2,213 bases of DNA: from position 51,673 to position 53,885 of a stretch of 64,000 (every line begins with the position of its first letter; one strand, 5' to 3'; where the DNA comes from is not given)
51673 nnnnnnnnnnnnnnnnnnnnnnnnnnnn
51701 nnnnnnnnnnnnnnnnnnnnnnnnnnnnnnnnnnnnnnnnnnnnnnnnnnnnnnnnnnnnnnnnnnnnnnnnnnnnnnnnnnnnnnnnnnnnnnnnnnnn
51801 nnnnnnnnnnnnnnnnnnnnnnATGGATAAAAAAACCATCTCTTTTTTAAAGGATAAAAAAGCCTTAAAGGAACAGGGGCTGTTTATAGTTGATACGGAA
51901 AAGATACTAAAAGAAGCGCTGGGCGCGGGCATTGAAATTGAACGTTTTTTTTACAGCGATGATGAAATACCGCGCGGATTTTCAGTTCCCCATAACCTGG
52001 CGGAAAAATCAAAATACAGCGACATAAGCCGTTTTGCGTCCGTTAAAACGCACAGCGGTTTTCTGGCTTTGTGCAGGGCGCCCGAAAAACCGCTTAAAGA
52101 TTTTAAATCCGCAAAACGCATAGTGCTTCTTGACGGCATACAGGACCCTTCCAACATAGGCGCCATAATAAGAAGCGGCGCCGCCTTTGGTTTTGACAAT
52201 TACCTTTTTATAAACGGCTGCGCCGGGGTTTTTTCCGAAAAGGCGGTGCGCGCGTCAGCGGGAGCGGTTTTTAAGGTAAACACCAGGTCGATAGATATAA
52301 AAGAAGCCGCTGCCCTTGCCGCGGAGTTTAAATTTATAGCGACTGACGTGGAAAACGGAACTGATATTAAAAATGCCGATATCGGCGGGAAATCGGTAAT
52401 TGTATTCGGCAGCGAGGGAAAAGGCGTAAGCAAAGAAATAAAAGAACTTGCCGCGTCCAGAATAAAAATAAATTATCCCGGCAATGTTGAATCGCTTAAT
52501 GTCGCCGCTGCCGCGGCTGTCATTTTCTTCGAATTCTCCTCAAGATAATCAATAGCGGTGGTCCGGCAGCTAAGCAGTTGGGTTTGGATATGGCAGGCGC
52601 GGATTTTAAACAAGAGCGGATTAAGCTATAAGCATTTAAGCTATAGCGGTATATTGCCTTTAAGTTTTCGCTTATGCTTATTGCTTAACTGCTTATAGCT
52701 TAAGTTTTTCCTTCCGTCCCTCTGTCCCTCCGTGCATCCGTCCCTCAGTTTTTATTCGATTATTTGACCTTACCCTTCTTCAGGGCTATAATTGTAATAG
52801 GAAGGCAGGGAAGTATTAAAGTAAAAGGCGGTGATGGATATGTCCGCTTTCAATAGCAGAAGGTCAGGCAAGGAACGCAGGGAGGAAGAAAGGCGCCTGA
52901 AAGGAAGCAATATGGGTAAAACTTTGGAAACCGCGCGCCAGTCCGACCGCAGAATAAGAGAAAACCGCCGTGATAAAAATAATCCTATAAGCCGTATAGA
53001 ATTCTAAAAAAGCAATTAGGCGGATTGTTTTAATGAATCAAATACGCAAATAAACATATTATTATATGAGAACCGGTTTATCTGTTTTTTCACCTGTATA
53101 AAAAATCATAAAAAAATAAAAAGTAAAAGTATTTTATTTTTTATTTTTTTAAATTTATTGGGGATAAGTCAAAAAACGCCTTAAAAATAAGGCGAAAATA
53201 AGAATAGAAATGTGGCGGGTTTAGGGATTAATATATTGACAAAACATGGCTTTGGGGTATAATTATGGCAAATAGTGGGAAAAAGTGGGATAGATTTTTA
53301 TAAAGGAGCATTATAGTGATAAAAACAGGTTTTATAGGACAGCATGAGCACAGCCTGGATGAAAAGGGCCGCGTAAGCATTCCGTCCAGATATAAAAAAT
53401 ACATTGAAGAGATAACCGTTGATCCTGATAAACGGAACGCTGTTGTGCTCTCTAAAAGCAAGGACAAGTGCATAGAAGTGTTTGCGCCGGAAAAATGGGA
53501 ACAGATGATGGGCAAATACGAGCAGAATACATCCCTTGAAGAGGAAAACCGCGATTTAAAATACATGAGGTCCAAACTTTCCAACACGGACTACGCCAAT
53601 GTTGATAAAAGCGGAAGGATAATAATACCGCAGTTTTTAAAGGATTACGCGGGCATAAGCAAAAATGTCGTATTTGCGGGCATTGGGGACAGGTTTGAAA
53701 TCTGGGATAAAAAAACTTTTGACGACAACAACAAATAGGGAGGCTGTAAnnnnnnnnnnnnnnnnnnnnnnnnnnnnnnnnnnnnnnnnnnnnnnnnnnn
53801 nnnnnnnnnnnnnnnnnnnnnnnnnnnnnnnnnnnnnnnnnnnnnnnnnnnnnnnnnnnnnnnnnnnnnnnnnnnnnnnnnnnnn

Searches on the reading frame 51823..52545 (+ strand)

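Call 3: search_protein_families(library=pfam, proteins=[window:51823-52545:+], max_evalue=1)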
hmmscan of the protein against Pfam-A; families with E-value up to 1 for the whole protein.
window:51823-52545:+ (241 aa): 2 families
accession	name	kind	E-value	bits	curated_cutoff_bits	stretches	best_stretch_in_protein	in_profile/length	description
PF00588.24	SpoU_methylase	-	7.2e-34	117.4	29.7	1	99-235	2-141/142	SpoU rRNA Methylase family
PF22435.1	MRM3-like_sub_bind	-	4.8e-05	24.1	27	1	4-51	5-52/84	MRM3-like substrate binding domain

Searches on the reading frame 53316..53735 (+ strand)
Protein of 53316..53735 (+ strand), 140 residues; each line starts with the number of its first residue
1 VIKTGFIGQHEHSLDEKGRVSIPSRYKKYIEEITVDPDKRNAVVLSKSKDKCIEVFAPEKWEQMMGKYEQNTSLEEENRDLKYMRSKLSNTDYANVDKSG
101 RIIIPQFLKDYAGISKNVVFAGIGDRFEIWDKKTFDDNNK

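Call 3: search_protein_families(library=pfam, proteins=[window:53316-53735:+], max_evalue=1)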
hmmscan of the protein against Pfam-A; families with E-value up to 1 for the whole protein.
window:53316-53735:+ (140 aa): 3 families
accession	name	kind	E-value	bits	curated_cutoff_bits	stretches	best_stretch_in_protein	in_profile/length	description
PF02381.23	MraZ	-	2e-26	92.2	23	2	89-137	3-51/72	MraZ protein, putative antitoxin-like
PF01099.22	Uteroglobin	-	0.061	14.2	24.8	1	50-103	32-84/90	Uteroglobin family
PF09558.15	DUF2375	-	0.23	11.9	27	0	95-109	29-43/69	Protein of unknown function (DUF2375)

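Call 4: search_protein_families(library=ncbifam, proteins=[window:53316-53735:+], max_evalue=1)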
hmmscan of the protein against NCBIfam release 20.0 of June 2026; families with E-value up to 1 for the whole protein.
window:53316-53735:+ (140 aa): 10 families
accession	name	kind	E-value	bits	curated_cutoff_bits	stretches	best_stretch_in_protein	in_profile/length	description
NF001476.0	PRK00326.2-2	equivalog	1.4e-28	99.6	162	1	4-137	3-137/163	division/cell wall cluster transcriptional repressor MraZ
TIGR00242.1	TIGR00242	equivalog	4.5e-27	94.8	98.35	1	6-137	2-123/144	division/cell wall cluster transcriptional repressor MraZ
NF001477.0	PRK00326.2-4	equivalog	1.8e-22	79.9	162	1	6-137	4-129/155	division/cell wall cluster transcriptional repressor MraZ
NF001482.0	PRK00326.3-4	equivalog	7.2e-22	77.8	168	1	6-137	2-139/160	division/cell wall cluster transcriptional repressor MraZ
NF001483.0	PRK00326.3-5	equivalog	1e-13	51.8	239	1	6-136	3-128/155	division/cell wall cluster transcriptional repressor MraZ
NF001475.0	PRK00326.2-1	equivalog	3.1e-12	46.6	257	1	6-137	4-129/149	division/cell wall cluster transcriptional repressor MraZ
NF006352.0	PRK08577.1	equivalog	0.0036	17.4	140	1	94-125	7-38/136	hypothetical protein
TIGR01439.1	lp_hng_hel_AbrB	domain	0.014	15.1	28.3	0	96-105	4-13/44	transcriptional regulator, AbrB family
TIGR02922.1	TIGR02922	hypoth_equivalog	0.015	15.3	64.95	0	90-109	23-42/67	TIGR02922 family protein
NF040962.1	near_HgcAB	equivalog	0.11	12.4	70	0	95-115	9-29/70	HgcAB-associated protein HgcC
